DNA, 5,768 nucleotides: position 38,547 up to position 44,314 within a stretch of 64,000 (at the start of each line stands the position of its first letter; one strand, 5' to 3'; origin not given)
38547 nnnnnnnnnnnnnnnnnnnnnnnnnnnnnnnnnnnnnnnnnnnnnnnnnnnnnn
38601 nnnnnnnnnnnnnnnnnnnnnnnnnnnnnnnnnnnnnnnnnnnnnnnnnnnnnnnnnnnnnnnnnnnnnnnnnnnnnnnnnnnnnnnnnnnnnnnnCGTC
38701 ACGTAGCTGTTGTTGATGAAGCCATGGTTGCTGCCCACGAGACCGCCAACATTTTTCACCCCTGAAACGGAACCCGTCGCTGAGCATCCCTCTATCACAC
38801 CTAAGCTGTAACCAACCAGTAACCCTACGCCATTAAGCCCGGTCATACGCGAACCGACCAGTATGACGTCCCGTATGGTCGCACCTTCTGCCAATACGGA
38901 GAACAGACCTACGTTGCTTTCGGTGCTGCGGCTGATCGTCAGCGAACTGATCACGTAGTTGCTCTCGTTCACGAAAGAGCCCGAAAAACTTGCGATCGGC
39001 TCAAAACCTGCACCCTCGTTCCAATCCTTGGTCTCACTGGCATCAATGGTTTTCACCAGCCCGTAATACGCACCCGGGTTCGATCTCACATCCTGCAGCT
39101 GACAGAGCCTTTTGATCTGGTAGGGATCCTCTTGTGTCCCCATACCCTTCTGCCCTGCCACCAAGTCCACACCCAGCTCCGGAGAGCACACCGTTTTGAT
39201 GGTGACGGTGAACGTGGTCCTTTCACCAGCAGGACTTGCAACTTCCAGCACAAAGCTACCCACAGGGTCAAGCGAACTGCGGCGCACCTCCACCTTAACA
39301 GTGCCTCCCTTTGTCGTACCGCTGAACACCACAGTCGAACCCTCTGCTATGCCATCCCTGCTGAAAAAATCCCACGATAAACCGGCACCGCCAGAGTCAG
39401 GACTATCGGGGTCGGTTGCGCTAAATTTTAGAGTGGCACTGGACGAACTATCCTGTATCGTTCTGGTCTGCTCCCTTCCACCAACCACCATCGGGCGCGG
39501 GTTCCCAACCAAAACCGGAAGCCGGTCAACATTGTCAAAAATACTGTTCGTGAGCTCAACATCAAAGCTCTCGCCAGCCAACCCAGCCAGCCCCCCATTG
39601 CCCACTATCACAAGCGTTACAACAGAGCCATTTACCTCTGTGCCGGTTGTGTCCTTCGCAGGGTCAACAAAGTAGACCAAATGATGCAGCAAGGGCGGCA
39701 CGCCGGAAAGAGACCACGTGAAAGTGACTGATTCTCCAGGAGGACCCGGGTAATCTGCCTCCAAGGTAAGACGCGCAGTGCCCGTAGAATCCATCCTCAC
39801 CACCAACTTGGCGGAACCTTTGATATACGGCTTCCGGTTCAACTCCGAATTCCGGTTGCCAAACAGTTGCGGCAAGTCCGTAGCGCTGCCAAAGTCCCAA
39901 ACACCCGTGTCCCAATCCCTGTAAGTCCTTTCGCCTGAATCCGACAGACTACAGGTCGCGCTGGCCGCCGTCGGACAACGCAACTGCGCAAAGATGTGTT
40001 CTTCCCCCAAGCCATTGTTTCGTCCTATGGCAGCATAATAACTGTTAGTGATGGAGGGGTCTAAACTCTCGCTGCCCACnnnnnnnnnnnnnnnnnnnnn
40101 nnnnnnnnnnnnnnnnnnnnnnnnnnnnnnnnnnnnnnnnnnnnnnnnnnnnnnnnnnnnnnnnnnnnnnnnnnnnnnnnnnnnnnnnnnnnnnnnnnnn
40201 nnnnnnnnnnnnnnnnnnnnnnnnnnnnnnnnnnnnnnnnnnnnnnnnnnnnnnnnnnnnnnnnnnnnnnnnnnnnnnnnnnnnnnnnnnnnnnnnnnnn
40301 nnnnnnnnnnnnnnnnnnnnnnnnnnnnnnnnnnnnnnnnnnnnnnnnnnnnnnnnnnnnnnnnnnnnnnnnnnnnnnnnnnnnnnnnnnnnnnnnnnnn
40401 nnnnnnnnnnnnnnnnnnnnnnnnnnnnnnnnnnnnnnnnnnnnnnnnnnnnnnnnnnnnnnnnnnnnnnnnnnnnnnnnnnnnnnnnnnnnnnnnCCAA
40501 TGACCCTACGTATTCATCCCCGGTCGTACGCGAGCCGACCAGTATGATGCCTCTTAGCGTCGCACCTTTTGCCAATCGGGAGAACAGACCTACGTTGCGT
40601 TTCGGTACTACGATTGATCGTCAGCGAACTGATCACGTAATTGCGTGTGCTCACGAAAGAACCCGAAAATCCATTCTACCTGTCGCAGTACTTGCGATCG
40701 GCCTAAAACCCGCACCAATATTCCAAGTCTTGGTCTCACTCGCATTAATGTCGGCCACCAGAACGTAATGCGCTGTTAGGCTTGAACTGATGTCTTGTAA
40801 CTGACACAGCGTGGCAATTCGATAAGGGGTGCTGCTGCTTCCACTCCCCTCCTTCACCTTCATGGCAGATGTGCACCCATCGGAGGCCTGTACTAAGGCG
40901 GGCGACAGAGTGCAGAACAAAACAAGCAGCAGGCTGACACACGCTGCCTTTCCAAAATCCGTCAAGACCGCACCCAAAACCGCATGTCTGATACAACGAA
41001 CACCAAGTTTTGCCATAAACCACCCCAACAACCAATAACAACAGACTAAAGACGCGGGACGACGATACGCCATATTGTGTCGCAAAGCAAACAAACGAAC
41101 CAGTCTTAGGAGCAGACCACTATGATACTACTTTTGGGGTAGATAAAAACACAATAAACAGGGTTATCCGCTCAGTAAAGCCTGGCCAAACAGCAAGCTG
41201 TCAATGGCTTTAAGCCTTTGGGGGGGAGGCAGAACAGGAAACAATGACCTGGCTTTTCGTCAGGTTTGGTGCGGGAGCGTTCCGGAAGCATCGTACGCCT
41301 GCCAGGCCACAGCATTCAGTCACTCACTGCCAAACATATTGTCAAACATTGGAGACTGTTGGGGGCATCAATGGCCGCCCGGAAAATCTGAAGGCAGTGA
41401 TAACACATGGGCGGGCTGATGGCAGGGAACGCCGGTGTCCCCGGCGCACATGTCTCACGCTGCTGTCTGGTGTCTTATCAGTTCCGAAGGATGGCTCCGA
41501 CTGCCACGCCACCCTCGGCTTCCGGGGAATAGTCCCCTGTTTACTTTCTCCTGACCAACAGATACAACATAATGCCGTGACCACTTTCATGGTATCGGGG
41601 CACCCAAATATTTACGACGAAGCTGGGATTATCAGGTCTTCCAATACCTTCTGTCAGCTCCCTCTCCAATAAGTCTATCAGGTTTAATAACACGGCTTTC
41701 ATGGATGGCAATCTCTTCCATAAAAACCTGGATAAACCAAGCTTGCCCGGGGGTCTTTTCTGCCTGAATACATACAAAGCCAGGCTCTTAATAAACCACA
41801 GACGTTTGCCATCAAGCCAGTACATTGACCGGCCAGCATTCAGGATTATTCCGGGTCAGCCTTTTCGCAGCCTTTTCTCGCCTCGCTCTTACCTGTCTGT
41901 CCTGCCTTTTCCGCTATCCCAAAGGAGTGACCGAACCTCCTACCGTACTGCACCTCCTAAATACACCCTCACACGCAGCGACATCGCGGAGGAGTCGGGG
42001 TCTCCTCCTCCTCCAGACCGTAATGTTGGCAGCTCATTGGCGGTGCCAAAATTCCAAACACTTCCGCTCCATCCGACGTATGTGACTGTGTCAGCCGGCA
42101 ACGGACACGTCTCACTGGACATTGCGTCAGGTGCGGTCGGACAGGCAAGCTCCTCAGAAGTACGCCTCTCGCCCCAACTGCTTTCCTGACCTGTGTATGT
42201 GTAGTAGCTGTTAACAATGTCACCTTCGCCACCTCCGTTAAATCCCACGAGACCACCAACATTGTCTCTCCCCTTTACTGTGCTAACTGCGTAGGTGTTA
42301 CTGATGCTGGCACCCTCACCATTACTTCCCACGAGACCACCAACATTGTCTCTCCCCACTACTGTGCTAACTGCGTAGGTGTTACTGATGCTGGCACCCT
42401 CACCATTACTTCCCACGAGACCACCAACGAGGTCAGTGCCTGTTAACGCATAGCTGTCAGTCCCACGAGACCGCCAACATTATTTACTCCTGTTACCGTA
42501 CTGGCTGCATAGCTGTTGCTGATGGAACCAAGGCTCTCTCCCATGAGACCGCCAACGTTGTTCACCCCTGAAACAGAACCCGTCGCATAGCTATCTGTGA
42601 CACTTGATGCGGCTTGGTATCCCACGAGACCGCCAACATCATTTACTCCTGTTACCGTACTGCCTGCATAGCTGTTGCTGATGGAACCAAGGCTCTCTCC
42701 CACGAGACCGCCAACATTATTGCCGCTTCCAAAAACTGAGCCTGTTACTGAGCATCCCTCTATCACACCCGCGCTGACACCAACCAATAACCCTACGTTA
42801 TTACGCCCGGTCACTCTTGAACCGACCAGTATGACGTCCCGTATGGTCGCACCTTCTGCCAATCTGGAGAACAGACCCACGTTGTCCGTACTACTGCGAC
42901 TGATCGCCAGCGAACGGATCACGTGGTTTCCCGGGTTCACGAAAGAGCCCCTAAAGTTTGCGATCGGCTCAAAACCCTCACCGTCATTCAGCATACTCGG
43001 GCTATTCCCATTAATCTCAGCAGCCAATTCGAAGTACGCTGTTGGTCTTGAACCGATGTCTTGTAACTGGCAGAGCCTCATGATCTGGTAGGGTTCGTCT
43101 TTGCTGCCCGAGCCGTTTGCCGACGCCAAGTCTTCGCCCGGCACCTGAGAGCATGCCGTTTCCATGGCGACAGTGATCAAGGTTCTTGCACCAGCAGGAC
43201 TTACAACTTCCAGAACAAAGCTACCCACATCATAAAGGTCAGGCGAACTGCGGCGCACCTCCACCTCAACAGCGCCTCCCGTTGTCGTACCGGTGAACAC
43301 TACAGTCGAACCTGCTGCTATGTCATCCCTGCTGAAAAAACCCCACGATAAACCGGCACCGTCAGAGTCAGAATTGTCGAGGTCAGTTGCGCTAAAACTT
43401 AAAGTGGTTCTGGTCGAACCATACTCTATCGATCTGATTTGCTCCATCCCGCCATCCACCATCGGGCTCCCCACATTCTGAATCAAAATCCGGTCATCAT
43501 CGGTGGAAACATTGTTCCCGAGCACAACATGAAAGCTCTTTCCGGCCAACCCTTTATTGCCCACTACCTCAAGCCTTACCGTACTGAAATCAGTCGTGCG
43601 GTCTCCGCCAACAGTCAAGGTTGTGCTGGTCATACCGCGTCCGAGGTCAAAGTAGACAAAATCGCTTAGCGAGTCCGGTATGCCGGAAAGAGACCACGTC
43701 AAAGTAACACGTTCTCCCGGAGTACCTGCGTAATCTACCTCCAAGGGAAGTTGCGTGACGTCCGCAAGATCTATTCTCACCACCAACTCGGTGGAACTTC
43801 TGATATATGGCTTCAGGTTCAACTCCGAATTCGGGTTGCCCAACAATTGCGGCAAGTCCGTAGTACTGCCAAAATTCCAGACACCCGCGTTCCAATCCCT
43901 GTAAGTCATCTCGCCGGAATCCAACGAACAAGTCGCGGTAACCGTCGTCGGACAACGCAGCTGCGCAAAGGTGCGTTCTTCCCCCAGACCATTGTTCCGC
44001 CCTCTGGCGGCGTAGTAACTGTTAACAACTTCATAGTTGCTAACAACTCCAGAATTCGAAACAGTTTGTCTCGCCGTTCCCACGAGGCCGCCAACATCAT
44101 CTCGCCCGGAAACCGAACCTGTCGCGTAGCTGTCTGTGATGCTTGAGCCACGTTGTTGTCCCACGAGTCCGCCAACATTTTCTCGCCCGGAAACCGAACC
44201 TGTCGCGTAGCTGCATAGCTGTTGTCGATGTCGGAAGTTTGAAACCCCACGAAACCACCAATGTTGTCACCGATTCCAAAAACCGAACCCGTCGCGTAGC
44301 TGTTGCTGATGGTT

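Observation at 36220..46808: About 10-kb accessory block between fmt and trkA where rsmB is expected. It contains two tandem, degraded giant genes for Gly-rich GGLVG-repeat (GLUG-like) surface proteins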

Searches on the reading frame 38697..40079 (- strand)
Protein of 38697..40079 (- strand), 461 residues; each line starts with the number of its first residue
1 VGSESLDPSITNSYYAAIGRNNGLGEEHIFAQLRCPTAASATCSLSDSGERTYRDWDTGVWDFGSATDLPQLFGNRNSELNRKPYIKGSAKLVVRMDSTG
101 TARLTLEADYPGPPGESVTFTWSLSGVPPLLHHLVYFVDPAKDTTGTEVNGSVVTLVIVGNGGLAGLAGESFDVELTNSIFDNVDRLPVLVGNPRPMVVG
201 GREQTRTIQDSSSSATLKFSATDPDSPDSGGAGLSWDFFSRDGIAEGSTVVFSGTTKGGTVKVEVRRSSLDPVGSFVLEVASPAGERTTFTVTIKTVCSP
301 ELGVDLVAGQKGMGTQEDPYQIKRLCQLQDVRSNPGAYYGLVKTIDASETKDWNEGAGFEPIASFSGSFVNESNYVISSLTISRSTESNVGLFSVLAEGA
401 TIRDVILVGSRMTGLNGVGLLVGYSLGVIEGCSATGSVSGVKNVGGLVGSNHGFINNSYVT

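Call 43: predict_structure(alignment_id=A2)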
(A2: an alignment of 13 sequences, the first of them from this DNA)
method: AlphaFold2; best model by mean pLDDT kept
length: 461 residues; sequences in the alignment: 13
mean_pLDDT: 64.2   pTM: 0.53
mean pLDDT of the five models: 64.2, 63.2, 59.4, 53.2, 45.9
residues with pLDDT >= 90: 137; 70-90: 112; 50-70: 18; < 50: 194
segments of 3 or more residues with pLDDT < 50: 1-194
pLDDT, mean of each block of 10 residues (from residue 1): 24 23 25 28 29 26 30 27 26 32 37 38 40 40 39 41 37 40 33 61 87 92 75 90 90 94 91 91 79 87 78 83 86 79 84 67 87 89 90 93 94 94 96 94 92 94 85
secondary structure, 60 per line:
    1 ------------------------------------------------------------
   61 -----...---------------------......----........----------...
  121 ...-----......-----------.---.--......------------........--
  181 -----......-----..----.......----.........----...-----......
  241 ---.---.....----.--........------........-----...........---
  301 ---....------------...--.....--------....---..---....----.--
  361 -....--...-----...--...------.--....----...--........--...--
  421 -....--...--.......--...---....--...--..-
elements in order: E90-95 E100-107 E118-123 H129-134 E153-158 E171-178 E186-191 E203-209 E214-222 E235-240 E248-252 E260-267 E274-281 E287-297 H304-307 E320-322 H325-329 E338-341 H350-353 E362-365 E368-370 E376-378 E381-383 E393-396 E401-403 E406-413 E416-418 E422-425 E428-430 E433-439 E442-444 E448-451 E454-456

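Call 45: fold_search(model_id=the predicted structure, library=pdb)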
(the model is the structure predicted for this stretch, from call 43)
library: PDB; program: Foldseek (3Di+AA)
matches with E <= 10: 1984; with E <= 0.001: 7
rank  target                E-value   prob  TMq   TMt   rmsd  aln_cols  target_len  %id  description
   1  7tni_C                1.6e-04  1.00  0.18  0.61   4.2       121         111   17  Structure of EC12 Y1392W variant of BT-R1 from Manduca sexta, a Cry1A toxin binding domain (released 2022-05-04)
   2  7tni_A                4.1e-04  1.00  0.18  0.61   4.0       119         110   18  Structure of EC12 Y1392W variant of BT-R1 from Manduca sexta, a Cry1A toxin binding domain (released 2022-05-04)
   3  5y32_A                4.6e-04  0.95  0.15  0.25  12.9       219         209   13  Crystal structure of PTP delta Ig1-Ig2 in complex with IL1RAPL1 (released 2017-08-16)
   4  8juh_C                6.0e-04  0.98  0.15  0.27  15.5       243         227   12  Crystal structure of ScFv against the receptor binding domine of SARS-CoV-2 S-spike protein (released 2023-08-23)
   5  3cjj                  6.3e-04  0.51  0.10  0.18  19.0       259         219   10  Crystal structure of human rage ligand-binding domain (released 2009-03-24)
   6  8juh_A                9.0e-04  0.96  0.15  0.27  16.1       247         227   12  Crystal structure of ScFv against the receptor binding domine of SARS-CoV-2 S-spike protein (released 2023-08-23)
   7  6eg1_A                1.0e-03  0.92  0.15  0.25  14.5       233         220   14  Crystal structure of Dpr2 Ig1-Ig2 in complex with DIP-Theta Ig1-Ig3 (released 2018-11-28)
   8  6e57_A                1.6e-03  0.92  0.12  0.14  16.0       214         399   14  Bacteroides ovatus mixed-linkage glucan utilization locus (MLGUL) SGBP-B in complex with mixed-linkage heptasaccharide (released 2019-05-29)
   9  8egw_A                1.7e-03  0.99  0.17  0.24  18.2       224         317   14  Complex of Fat4(EC1-4) bound to Dchs1(EC1-3) (released 2023-02-22)
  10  5iry_A                1.8e-03  0.97  0.17  0.15  16.1       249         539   13  Crystal structure of human Desmocollin-1 ectodomain (released 2016-06-22)
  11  5cba_B                2.0e-03  1.00  0.15  0.49   6.2       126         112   11  3B4 in complex with CXCL13 - 3B4-CXCL13 (released 2015-11-04)
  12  3q2n_A                2.1e-03  0.99  0.17  0.34  19.8       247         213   14  Mouse E-cadherin EC1-2 L175D mutant (released 2011-02-23)
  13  2ncm_MODEL_1_A        2.3e-03  1.00  0.14  0.49   5.8       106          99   15  NEURAL CELL ADHESION MOLECULE, NMR, 20 STRUCTURES (released 1997-03-12)
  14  3et9                  2.4e-03  0.84  0.15  0.26  15.3       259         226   12  Crystal structure of the engineered neutralizing antibody 1H (released 2009-04-28)
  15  5ftx                  2.7e-03  0.94  0.16  0.12  18.0       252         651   14  Structure of surface layer protein SbsC, domains 4-9 (released 2017-02-22)
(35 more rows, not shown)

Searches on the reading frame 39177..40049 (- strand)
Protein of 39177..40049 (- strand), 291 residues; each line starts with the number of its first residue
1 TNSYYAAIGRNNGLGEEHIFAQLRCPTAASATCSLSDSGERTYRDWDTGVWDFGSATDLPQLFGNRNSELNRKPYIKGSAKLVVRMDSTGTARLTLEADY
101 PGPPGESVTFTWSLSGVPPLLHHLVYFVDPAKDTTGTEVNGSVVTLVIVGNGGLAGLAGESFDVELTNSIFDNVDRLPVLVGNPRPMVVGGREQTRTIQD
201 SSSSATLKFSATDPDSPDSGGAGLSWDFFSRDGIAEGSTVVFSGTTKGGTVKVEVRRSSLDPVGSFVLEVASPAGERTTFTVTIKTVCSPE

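Call 97: search_protein_representatives(protein=window:39177-40049:-)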
Query: 291 residues. Proteins with E-value up to 0.001 (for the whole library): 84; up to 1e-10: 38; up to 1e-30: 25. The best 84 are listed.
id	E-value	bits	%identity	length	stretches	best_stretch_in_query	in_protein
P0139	0.0e+00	1008.2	58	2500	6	2-291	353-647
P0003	7.9e-244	822.8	63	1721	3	2-289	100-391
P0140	5.2e-237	800.4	62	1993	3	2-289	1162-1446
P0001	6.0e-197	669.0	89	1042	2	1-291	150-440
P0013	6.0e-179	609.9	59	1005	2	1-289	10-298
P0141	3.9e-175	597.4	55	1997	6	2-189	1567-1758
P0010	3.6e-166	568.0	65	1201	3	2-291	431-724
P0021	9.5e-140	481.3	67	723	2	58-289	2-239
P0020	5.2e-134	462.4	65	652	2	71-291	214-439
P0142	3.1e-120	417.3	46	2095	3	2-289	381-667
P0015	7.2e-111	386.5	63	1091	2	2-291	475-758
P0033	9.5e-109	379.6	51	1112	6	1-188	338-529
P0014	2.4e-106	371.6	52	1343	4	93-289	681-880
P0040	1.2e-97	343.1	67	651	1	1-291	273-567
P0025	1.8e-92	326.1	53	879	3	69-291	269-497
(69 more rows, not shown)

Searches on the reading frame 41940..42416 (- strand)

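Call 4: search_protein_families(library=pfam, proteins=[window:41940-42416:-], max_evalue=0.01)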
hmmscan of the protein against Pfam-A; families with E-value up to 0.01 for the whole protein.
window:41940-42416:- (158 aa): 1 family
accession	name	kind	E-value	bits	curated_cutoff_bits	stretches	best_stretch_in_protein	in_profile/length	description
PF07581.17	Glug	-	3.8e-06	27.4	20.5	1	24-47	4-27/28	The GLUG motif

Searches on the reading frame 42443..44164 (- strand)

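Call 4: search_protein_families(library=pfam, proteins=[window:42443-44164:-], max_evalue=0.01)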
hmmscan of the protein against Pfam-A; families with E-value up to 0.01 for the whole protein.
window:42443-44164:- (573 aa): 1 family
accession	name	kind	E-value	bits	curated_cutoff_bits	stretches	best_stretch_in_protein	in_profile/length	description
PF07581.17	Glug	-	4.6e-15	55.3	20.5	1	508-532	3-28/28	The GLUG motif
